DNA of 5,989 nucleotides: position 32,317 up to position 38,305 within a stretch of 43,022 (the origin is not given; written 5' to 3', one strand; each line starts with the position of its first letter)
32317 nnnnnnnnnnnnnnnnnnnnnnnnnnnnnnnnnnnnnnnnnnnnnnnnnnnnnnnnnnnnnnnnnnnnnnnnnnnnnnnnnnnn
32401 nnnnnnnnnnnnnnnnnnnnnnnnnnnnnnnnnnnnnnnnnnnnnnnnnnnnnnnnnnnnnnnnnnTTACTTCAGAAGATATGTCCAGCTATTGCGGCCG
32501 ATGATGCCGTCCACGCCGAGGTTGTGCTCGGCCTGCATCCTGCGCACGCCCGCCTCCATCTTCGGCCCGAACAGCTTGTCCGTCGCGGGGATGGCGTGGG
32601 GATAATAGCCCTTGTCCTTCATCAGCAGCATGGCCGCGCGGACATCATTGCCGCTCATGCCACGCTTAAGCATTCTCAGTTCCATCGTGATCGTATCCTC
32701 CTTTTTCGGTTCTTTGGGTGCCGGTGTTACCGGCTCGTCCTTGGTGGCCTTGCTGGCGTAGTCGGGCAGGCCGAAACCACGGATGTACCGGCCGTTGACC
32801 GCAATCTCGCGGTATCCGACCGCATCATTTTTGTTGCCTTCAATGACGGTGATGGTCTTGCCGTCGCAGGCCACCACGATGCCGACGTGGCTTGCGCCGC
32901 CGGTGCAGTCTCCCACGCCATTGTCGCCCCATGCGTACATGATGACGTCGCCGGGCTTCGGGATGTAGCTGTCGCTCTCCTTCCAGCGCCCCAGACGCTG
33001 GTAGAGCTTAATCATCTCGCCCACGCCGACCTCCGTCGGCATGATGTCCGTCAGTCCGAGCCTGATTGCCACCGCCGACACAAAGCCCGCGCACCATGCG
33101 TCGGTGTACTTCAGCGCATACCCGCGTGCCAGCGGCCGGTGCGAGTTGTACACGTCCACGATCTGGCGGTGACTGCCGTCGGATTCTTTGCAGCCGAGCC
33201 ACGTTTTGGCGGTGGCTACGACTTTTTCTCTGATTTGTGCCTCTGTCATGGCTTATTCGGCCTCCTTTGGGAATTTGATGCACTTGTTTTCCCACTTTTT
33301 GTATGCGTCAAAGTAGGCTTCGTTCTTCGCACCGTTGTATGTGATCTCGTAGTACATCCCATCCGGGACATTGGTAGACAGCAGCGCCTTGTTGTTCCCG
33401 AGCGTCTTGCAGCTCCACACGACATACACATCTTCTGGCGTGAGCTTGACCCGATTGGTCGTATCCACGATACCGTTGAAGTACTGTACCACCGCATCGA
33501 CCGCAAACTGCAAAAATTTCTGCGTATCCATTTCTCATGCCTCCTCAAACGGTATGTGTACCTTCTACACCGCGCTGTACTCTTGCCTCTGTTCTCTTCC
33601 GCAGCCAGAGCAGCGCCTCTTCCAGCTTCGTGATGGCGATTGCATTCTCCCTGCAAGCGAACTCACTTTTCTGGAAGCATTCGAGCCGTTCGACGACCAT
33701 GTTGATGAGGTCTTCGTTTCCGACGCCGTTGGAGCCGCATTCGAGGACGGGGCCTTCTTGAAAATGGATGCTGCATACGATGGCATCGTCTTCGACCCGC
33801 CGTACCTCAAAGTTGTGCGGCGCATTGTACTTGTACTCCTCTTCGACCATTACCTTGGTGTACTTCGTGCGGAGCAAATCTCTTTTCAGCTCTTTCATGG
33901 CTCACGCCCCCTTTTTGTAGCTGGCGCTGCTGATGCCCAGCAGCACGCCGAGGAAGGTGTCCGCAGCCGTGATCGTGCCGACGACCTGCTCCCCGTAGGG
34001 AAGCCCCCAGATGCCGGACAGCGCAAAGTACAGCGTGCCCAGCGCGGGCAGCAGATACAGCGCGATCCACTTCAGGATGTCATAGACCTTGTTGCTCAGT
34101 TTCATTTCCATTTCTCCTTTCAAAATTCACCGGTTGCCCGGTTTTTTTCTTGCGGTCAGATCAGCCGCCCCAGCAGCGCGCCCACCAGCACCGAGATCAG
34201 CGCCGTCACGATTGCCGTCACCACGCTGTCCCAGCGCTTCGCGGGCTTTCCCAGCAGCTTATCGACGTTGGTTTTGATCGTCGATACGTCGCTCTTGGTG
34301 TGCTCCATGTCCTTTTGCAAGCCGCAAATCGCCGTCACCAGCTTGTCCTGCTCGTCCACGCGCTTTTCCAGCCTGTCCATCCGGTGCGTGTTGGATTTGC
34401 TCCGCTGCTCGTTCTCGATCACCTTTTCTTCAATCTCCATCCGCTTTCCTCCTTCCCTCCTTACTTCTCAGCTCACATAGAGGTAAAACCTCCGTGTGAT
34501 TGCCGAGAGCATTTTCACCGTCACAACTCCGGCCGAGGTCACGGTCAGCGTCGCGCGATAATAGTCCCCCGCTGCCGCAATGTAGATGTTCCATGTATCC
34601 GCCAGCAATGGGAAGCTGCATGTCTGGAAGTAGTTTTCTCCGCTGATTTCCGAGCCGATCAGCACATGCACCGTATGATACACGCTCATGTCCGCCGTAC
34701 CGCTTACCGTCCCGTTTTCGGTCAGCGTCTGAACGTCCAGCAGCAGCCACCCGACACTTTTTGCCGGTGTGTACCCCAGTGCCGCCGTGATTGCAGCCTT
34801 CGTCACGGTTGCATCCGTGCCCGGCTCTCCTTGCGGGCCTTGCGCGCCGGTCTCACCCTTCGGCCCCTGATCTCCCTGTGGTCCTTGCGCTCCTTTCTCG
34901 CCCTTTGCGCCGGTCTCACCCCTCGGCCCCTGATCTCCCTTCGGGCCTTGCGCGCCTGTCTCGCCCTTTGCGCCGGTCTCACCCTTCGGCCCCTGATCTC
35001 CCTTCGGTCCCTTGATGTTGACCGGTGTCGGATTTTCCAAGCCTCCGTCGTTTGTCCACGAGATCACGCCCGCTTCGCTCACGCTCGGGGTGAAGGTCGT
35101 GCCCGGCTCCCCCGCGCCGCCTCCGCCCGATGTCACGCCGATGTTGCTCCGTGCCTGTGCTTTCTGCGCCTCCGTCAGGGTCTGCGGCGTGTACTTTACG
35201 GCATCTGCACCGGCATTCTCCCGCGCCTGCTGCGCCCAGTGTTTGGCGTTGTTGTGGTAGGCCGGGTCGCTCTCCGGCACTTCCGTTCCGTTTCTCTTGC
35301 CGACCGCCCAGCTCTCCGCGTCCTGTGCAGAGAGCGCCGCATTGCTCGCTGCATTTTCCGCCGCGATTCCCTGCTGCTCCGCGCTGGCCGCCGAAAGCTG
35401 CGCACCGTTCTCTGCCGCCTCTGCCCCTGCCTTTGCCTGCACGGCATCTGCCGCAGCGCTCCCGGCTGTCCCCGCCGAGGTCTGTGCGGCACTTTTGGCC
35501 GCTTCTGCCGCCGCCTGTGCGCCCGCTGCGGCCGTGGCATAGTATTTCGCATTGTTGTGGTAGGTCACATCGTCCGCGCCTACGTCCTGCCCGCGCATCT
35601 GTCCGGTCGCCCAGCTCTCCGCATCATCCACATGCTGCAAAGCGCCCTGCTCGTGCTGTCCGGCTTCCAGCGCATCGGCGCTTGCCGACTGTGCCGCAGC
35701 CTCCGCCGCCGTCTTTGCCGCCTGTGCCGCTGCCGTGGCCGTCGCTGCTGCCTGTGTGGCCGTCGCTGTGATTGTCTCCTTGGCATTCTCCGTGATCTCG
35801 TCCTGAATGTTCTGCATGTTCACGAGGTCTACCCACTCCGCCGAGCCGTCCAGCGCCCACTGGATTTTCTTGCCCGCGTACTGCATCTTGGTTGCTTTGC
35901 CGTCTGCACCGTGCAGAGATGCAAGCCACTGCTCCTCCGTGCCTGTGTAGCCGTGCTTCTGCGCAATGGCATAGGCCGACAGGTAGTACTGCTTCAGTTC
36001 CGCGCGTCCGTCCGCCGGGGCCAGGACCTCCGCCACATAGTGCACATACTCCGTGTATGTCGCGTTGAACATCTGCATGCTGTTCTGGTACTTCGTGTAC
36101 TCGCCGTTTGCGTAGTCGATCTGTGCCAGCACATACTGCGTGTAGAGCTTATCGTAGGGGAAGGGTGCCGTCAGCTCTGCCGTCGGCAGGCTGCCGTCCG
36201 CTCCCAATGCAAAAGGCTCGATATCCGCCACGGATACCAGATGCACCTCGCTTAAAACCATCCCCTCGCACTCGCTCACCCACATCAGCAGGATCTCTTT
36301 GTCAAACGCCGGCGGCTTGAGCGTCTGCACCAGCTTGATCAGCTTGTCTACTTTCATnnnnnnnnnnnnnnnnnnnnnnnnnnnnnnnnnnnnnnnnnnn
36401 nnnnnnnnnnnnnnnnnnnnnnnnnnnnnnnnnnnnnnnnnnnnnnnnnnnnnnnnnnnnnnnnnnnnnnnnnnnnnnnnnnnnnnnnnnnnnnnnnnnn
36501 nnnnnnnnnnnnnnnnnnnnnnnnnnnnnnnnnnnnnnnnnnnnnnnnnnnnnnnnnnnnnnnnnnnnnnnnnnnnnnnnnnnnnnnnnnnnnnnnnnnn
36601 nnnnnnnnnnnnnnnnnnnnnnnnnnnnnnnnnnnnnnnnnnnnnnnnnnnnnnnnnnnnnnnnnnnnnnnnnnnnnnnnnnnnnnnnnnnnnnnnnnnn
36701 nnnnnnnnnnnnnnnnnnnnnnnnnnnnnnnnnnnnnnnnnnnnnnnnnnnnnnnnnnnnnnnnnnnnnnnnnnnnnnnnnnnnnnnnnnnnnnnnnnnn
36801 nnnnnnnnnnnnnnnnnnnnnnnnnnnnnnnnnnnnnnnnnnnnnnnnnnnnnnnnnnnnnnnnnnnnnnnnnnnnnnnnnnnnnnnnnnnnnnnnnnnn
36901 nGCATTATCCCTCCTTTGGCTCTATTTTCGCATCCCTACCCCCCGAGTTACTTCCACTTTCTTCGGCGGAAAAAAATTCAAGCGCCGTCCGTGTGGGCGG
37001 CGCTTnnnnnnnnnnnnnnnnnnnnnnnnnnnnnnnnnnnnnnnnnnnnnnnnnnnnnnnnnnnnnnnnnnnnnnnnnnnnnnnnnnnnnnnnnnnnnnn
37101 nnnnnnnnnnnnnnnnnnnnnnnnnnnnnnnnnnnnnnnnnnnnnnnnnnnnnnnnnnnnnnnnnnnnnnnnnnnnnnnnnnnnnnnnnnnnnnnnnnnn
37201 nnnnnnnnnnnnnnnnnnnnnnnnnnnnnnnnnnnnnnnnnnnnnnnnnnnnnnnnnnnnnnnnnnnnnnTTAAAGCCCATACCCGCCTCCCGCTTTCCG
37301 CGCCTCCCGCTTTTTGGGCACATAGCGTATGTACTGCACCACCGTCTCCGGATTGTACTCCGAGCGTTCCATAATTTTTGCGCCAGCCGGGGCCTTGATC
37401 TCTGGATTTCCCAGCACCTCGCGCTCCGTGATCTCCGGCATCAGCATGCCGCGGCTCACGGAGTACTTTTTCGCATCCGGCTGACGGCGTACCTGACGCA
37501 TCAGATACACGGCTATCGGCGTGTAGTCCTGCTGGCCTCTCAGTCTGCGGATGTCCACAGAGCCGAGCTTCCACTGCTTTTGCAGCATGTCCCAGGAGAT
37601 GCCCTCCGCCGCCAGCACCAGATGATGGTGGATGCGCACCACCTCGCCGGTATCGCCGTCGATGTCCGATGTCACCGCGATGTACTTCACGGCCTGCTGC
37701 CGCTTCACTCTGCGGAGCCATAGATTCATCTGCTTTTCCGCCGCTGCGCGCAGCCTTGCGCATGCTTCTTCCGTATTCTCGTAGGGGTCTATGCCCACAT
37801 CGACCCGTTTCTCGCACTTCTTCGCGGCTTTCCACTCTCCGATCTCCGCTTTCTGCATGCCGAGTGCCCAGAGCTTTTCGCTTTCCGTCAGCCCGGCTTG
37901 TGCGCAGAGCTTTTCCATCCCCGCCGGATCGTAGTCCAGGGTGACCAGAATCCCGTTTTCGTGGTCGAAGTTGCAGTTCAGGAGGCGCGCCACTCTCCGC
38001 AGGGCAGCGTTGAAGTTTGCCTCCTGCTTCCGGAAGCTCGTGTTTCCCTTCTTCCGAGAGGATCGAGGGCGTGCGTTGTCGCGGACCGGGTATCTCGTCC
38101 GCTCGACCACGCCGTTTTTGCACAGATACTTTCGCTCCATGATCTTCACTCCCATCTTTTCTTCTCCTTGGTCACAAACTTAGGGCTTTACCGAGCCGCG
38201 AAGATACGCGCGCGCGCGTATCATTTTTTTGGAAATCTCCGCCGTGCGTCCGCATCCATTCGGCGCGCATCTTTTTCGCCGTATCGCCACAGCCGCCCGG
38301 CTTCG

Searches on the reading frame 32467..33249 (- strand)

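Call 8: search_protein_families(library=pfam, proteins=[window:32467-33249:-], max_evalue=0.1)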
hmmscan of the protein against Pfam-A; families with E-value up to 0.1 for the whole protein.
window:32467-33249:- (260 aa): 2 families
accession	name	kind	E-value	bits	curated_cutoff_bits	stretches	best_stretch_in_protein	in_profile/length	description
PF05257.22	CHAP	-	4.6e-11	43.5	26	1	51-139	7-81/81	CHAP domain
PF01471.23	PG_binding_1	-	1.5e-09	38.4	23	1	199-256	1-55/57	Putative peptidoglycan binding domain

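Call 9: search_protein_families(library=phrogs, proteins=[window:32467-33249:-], max_evalue=0.01)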
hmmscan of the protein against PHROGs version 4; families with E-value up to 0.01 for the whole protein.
window:32467-33249:- (260 aa): 15 families
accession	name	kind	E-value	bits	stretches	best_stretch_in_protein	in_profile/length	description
phrog_21357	-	lysis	8.5e-27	95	1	9-171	6-167/225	endolysin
phrog_5182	-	lysis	1.3e-24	88.4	1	4-207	2-183/321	endolysin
phrog_9589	-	lysis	1.5e-20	75.2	1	8-215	5-224/281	endolysin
phrog_1493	-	lysis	2.1e-13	51.2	1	166-259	221-306/394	endolysin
phrog_6745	-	lysis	2.5e-10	40.8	1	7-142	169-276/396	endolysin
phrog_1259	-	tail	2.9e-08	32.9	1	7-176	988-1143/1179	baseplate hub subunit and tail lysozyme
phrog_2649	-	lysis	3.4e-08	34.6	1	181-259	162-236/261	endolysin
phrog_21825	-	lysis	3.7e-07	30.9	1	7-145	4-139/289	endolysin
phrog_1512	-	lysis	4.9e-06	27.8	1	176-256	159-240/314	endolysin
phrog_880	-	lysis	7.5e-06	26.6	1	169-258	339-431/435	endolysin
phrog_102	-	lysis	0.00022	21.8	1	186-252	3-72/369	endolysin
phrog_759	-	other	0.00076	19.3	1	89-190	73-172/625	tail associated cell-wall hydrolase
phrog_1224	-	head and packaging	0.00092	19.6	1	193-258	3-64/438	endolysin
phrog_12367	-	lysis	0.0033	18.1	1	89-140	72-117/252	endolysin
phrog_7887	-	lysis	0.0099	16.6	0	88-186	65-162/238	endolysin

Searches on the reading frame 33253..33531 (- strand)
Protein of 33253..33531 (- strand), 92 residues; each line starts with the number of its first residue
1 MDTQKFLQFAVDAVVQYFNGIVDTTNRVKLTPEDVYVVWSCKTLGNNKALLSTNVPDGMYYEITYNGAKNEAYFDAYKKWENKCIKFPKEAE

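Call 10: search_protein_families(library=phrogs, proteins=[window:33253-33531:-], max_evalue=0.01)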
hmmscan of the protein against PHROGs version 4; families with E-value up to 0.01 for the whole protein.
window:33253-33531:- (92 aa): 2 families
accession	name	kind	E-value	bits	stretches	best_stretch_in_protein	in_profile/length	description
phrog_918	-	unknown function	2e-37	129.3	1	1-89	34-120/126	-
phrog_19392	-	unknown function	4.8e-13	50.3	1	12-86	186-258/259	-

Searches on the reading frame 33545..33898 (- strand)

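Call 10: search_protein_families(library=phrogs, proteins=[window:33545-33898:-], max_evalue=0.01)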
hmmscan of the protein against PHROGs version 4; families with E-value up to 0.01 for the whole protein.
window:33545-33898:- (117 aa): 4 families
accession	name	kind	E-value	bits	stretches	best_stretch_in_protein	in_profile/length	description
phrog_2428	-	unknown function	2.9e-45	154.6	1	1-116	10-130/131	-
phrog_23843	-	unknown function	3.9e-17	63.6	1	33-115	115-197/200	-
phrog_22140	-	unknown function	4.4e-11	43.7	1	24-115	137-227/230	-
phrog_15810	-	unknown function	0.00075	20.6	1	82-101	33-52/55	-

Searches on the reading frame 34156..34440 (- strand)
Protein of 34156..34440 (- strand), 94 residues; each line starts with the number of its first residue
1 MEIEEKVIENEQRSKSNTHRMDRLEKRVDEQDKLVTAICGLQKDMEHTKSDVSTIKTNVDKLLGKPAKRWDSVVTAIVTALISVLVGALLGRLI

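Call 8: search_protein_families(library=pfam, proteins=[window:34156-34440:-], max_evalue=0.1)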
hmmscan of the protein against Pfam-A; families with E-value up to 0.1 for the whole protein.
window:34156-34440:- (94 aa): 7 families
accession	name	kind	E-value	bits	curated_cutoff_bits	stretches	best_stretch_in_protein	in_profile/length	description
PF18898.5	DUF5654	-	0.0015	18.9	23.8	1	55-94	29-68/71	Family of unknown function (DUF5654)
PF05377.16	FlaC_arch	-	0.0017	19.1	27.8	1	20-63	1-41/55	Flagella accessory protein C (FlaC)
PF05242.16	GLYCAM-1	-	0.0071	16.9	25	1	4-88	48-129/135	Glycosylation-dependent cell adhesion molecule 1 (GlyCAM-1)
PF25450.1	Rab11-FIP3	-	0.0092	16.7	31.9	1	3-63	30-88/125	Rab11-FIP3-like domain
PF23991.1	DUF7310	-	0.038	14.9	40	1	10-52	28-70/83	Coiled-coil region of unknown function (DUF7310)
PF07889.17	DUF1664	-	0.063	13.8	34.6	1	18-64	65-115/124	Protein of unknown function (DUF1664)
PF19111.5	DUF5798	-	0.077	13.6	27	0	2-47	26-72/89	Family of unknown function (DUF5798)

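Call 9: search_protein_families(library=phrogs, proteins=[window:34156-34440:-], max_evalue=0.01)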
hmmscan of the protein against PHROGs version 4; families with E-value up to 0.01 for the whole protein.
window:34156-34440:- (94 aa): 6 families
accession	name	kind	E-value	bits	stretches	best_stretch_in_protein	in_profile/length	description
phrog_937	-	other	3.2e-12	47.8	1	2-90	15-107/115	hemolysin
phrog_1193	-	other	6.2e-06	27.1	1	1-90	9-71/76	hemolysin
phrog_37807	-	unknown function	0.00032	22.1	1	15-62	45-92/130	-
phrog_689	-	lysis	0.0041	18.3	1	18-88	15-84/91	holin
phrog_7599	-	unknown function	0.0067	17.9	1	2-59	32-91/95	-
phrog_6324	-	unknown function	0.0094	17.3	0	23-85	30-88/94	-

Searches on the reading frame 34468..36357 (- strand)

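Call 8: search_protein_families(library=pfam, proteins=[window:34468-36357:-], max_evalue=0.1)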
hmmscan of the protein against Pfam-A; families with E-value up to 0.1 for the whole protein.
window:34468-36357:- (629 aa): 1 family
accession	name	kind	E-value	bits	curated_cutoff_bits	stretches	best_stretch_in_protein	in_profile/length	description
PF01391.23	Collagen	-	4.1e-14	52.5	27.2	2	449-501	6-58/60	Collagen triple helix repeat (20 copies)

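Call 9: search_protein_families(library=phrogs, proteins=[window:34468-36357:-], max_evalue=0.01)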
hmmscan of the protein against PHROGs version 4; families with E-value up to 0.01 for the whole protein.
window:34468-36357:- (629 aa): 41 families (the best 25 are shown)
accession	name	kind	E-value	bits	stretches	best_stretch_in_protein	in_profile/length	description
phrog_6320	-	tail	5e-26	92.7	2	448-516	144-215/745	tail fiber protein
phrog_5073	-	tail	7.8e-24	85.6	1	448-520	298-370/519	tail fiber protein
phrog_366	-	tail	1.6e-21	78.3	1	180-533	105-410/474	tail fiber protein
phrog_12105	-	unknown function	4.1e-18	66.9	1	1-114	1-115/123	-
phrog_10972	-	tail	5.7e-18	66.5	1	443-526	150-234/343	tail fiber protein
phrog_38806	-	unknown function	3.4e-13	50.6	1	449-531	69-154/285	-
phrog_819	-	tail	5.1e-13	49.1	1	424-513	498-568/1024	tail protein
phrog_1658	-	unknown function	2.7e-10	41.4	1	449-551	57-160/239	-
phrog_26246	-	tail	6.9e-10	39.6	1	447-533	104-190/329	tail protein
phrog_17587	-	tail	2.2e-09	37.3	1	452-513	350-411/641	tail fiber protein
phrog_3904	-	tail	4.6e-09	36.1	1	130-511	28-289/1086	tail fiber protein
phrog_13892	-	tail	6.2e-09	36.4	2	465-534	36-102/676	minor tail protein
phrog_33406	-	tail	1.8e-08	34.1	1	450-515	188-253/651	tail fiber protein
phrog_19200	-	head and packaging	3.9e-08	33.9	2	483-615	62-180/268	virion structural protein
phrog_18350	-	tail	1.7e-07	32.2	1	474-522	157-208/253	tail fiber protein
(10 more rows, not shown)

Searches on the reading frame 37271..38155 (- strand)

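Call 8: search_protein_families(library=pfam, proteins=[window:37271-38155:-], max_evalue=0.1)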
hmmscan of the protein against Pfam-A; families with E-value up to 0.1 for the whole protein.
window:37271-38155:- (294 aa): 1 family
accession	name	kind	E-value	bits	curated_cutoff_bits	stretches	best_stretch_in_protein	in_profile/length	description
PF23343.2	REP_ORF2-G2P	-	0.0019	18.9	27.8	1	141-217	24-94/99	Replication-associated protein ORF2/G2P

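Call 9: search_protein_families(library=phrogs, proteins=[window:37271-38155:-], max_evalue=0.01)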
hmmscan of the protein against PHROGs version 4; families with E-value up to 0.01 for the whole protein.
window:37271-38155:- (294 aa): 2 families
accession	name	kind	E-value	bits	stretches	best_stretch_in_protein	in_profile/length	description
phrog_3584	-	DNA, RNA and nucleotide metabolism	1.6e-38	133.6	1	3-286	3-254/265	replication initiation protein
phrog_3419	-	DNA, RNA and nucleotide metabolism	0.0011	19.6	1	135-247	118-239/289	rolling circle DNA replication initiation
